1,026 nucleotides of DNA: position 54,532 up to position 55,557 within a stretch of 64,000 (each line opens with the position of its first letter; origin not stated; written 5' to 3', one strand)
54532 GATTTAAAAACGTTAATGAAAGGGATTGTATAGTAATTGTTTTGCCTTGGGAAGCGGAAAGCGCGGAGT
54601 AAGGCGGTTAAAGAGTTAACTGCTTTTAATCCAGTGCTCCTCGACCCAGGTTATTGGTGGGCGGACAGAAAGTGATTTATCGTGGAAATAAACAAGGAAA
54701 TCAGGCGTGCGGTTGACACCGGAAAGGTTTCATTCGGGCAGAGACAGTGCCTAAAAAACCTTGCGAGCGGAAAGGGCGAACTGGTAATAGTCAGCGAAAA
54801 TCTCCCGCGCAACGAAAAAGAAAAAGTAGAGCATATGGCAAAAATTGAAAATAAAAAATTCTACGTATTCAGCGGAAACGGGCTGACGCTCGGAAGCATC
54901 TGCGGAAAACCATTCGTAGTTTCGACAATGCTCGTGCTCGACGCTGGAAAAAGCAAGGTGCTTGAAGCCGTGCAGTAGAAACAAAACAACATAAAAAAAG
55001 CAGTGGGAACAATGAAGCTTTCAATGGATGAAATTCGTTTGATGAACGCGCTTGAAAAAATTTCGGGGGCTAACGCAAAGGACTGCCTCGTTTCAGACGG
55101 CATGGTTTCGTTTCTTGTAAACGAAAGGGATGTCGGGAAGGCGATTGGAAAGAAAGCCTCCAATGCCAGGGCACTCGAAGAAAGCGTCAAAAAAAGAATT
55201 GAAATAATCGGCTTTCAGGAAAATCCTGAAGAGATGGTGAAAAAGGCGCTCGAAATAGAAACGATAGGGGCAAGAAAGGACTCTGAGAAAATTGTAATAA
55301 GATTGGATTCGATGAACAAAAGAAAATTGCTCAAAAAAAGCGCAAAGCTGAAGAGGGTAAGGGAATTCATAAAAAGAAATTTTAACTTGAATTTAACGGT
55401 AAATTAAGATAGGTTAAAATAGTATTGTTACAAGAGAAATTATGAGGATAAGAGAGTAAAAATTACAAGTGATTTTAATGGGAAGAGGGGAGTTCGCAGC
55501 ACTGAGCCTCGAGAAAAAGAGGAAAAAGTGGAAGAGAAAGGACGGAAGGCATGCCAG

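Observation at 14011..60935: Family of near-identical palindromic hairpin elements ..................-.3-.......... at 3' ends of unrelated genes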

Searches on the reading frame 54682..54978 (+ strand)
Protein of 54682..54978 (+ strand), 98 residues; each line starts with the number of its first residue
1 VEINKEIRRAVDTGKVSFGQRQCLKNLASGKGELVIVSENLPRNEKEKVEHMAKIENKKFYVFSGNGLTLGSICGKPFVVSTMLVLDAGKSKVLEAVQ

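Call 15: search_protein_families(library=pfam, proteins=[window:54682-54978:+])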
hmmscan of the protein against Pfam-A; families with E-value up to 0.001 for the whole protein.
window:54682-54978:+ (98 aa): 1 family
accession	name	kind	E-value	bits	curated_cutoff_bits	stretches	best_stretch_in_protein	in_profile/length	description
PF01248.31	Ribosomal_L7Ae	-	2.1e-17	63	22.1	1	1-94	1-94/95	Ribosomal protein L7Ae/L30e/S12e/Gadd45 family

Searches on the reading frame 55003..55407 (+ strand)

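Call 15: search_protein_families(library=pfam, proteins=[window:55003-55407:+])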
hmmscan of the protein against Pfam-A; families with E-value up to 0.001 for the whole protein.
window:55003-55407:+ (134 aa): 2 families
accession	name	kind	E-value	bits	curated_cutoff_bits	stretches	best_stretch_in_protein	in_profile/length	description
PF13184.12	KH_5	-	2.6e-08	34.3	27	1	32-83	2-59/69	NusA-like KH domain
PF07650.23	KH_2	-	0.00023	21.4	22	1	18-69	8-61/78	KH domain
